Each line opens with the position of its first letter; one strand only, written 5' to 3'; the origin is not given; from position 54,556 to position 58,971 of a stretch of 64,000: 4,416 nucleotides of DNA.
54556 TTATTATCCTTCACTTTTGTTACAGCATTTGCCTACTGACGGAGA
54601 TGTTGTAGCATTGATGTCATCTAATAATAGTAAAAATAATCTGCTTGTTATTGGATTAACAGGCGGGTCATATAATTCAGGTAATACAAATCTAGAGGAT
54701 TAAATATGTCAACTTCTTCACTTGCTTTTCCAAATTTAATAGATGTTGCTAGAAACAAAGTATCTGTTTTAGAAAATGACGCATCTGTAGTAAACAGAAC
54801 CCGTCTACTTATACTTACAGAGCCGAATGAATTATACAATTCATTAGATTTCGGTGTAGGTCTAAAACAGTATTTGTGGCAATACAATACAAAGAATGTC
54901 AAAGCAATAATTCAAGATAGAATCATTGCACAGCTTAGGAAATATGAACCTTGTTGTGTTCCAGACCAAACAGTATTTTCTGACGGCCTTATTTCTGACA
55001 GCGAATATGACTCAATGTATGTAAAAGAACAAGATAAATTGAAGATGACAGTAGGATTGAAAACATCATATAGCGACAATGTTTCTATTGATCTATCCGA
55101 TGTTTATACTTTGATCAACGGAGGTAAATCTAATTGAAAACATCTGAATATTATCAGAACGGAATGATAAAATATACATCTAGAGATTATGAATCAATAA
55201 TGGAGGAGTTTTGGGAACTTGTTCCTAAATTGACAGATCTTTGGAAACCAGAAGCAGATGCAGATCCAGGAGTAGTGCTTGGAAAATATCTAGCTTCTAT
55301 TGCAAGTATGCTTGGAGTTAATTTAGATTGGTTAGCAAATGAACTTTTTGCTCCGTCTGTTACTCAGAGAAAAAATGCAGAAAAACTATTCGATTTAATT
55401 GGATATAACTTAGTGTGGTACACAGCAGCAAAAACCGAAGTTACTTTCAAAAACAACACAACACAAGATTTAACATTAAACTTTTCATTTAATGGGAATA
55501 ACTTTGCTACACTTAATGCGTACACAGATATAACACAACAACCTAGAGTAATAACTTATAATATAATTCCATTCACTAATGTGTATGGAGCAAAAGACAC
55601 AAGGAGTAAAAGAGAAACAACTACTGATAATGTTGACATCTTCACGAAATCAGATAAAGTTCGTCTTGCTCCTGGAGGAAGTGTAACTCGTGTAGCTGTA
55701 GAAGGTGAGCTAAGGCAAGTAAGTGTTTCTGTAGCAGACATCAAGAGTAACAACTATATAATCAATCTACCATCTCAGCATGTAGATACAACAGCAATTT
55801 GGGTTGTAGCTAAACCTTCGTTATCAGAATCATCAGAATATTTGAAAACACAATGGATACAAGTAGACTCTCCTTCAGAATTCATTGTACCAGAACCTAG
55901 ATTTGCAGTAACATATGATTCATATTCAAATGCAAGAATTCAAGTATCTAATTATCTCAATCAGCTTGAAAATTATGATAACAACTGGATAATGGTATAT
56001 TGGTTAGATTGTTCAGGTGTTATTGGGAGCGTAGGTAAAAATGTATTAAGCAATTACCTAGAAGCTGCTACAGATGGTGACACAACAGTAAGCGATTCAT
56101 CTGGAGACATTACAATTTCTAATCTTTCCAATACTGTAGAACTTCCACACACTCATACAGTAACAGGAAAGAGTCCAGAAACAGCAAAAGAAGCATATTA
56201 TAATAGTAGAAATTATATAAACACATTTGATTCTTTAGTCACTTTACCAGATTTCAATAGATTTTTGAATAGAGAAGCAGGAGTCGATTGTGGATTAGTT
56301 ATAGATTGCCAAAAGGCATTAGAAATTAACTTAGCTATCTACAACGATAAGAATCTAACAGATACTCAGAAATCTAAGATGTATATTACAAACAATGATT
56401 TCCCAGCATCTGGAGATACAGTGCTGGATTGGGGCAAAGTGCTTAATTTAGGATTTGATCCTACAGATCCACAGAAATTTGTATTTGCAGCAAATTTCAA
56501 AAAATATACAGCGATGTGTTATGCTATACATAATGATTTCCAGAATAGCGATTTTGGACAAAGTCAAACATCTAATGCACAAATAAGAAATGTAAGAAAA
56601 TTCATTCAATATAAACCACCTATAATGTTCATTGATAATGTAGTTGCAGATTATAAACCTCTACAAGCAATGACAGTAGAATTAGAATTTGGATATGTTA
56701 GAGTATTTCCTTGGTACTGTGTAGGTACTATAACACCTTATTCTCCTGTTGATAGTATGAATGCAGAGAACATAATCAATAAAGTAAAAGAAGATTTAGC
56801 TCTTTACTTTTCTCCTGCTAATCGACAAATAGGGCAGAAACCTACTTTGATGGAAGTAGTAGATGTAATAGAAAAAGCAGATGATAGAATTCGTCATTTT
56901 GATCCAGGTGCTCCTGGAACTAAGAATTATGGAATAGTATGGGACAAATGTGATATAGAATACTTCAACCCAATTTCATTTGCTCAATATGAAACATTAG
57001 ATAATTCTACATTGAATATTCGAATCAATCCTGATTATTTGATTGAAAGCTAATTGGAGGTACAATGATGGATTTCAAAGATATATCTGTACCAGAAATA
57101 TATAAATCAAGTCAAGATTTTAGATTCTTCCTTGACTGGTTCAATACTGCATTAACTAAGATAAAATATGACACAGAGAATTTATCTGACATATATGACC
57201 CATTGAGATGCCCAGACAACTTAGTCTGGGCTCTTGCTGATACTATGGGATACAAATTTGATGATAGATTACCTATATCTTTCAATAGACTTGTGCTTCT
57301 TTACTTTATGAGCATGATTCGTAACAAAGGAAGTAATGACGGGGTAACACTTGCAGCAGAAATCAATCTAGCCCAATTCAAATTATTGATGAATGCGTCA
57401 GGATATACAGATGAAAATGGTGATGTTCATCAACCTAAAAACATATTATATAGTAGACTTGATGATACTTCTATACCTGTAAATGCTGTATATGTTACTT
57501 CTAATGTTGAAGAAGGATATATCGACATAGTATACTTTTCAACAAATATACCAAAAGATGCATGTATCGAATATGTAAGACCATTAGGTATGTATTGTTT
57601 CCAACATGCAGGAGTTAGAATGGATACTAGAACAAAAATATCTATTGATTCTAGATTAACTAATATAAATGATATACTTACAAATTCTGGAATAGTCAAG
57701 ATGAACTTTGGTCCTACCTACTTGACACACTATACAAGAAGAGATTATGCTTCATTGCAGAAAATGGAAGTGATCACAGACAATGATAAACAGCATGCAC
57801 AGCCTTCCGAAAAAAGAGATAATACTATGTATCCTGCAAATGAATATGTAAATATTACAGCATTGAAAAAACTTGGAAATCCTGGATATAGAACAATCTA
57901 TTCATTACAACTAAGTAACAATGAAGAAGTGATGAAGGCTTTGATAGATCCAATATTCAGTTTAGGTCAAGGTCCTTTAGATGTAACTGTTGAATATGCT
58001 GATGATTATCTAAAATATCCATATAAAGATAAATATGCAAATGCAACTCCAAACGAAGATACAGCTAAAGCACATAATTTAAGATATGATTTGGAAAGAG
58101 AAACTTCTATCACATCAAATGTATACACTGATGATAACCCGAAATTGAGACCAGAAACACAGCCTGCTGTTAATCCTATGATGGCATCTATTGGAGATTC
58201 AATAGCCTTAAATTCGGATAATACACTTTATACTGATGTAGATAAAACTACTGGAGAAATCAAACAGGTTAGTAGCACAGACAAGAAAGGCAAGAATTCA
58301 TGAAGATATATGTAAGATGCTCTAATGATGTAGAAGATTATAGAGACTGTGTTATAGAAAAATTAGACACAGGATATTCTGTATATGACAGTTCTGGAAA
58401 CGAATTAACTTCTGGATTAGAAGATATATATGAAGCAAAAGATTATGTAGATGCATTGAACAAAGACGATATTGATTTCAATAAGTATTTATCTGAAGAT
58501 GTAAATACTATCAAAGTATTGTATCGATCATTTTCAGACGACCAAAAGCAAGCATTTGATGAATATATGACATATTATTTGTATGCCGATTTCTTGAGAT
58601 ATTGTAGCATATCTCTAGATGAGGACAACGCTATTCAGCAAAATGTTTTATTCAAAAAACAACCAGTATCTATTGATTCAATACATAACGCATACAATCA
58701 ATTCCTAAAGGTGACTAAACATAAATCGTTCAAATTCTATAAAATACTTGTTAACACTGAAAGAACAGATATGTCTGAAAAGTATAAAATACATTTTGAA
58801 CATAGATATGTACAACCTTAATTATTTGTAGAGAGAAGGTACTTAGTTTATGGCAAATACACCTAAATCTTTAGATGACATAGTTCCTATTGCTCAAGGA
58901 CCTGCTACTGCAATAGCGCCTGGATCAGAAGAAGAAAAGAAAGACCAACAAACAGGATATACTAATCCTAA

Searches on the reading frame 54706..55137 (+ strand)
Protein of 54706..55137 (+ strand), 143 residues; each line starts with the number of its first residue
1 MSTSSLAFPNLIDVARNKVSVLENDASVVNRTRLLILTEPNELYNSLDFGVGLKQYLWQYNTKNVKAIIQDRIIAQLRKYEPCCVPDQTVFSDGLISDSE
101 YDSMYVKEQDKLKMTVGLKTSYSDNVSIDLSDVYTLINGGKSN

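Call 10: search_protein_families(library=phrogs, proteins=[window:54706-55137:+], max_evalue=0.01)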
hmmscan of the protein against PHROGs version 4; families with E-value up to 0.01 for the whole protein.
window:54706-55137:+ (143 aa): 1 family
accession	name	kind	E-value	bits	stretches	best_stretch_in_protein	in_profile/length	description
phrog_261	-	tail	3.9e-09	37.7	1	14-82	33-101/312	baseplate wedge subunit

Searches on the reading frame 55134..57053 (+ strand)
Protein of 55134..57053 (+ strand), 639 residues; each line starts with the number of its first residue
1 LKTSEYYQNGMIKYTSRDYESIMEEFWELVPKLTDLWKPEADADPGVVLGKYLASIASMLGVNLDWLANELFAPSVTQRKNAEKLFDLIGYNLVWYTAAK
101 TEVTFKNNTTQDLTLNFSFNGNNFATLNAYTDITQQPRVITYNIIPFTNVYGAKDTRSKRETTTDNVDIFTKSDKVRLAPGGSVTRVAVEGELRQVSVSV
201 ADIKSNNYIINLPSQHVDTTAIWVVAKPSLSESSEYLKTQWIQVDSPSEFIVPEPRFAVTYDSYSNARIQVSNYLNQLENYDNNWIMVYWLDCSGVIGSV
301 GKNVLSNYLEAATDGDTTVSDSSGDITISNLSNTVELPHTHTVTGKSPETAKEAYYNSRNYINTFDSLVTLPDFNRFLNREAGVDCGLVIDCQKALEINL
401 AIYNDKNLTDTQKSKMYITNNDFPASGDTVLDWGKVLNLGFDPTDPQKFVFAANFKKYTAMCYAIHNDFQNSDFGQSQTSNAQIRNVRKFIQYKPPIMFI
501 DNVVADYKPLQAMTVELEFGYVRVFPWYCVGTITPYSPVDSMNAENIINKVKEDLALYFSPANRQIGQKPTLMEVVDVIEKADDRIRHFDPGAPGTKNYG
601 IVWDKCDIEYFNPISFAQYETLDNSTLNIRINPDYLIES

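Call 3: search_protein_families(library=pfam, proteins=[window:55134-57053:+], max_evalue=0.1)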
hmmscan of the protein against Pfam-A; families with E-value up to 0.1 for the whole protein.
window:55134-57053:+ (639 aa): 0 families

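Call 4: search_protein_families(library=phrogs, proteins=[window:55134-57053:+], max_evalue=0.01)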
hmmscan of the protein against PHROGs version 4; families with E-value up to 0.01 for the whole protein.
window:55134-57053:+ (639 aa): 1 family
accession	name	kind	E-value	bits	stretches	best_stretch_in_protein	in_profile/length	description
phrog_219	-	tail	0.00045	19.9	1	48-378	40-323/598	baseplate wedge subunit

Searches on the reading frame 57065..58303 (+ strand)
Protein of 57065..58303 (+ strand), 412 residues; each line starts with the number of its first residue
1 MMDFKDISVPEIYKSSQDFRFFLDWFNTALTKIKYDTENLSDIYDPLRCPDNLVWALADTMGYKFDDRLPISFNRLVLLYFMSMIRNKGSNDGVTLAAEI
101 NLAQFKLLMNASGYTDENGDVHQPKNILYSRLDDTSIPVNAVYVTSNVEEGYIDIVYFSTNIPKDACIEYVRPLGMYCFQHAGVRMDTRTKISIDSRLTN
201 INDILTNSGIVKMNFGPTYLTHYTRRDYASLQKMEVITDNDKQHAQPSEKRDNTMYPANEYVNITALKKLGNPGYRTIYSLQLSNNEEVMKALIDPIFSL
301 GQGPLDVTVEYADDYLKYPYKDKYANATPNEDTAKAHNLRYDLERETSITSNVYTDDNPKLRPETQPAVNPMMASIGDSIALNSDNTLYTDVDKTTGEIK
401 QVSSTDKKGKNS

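Call 3: search_protein_families(library=pfam, proteins=[window:57065-58303:+], max_evalue=0.1)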
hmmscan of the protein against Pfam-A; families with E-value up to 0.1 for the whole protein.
window:57065-58303:+ (412 aa): 1 family
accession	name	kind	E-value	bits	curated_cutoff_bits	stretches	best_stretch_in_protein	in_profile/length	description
PF09684.15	Tail_P2_I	-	0.09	13.1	20.6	0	30-97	16-84/139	Phage tail protein (Tail_P2_I)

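Call 4: search_protein_families(library=phrogs, proteins=[window:57065-58303:+], max_evalue=0.01)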
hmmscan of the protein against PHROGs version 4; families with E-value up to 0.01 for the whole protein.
window:57065-58303:+ (412 aa): 0 families

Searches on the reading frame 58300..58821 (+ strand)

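Call 3: search_protein_families(library=pfam, proteins=[window:58300-58821:+], max_evalue=0.1)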
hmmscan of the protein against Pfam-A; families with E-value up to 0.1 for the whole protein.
window:58300-58821:+ (173 aa): 1 family
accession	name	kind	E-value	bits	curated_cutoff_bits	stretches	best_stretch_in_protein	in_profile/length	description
PF23150.1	CFAP61_dimer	-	0.0087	16.8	27.9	1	79-134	34-87/119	CFAP61 dimerisation domain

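Call 4: search_protein_families(library=phrogs, proteins=[window:58300-58821:+], max_evalue=0.01)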
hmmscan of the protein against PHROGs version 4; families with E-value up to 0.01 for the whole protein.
window:58300-58821:+ (173 aa): 0 families
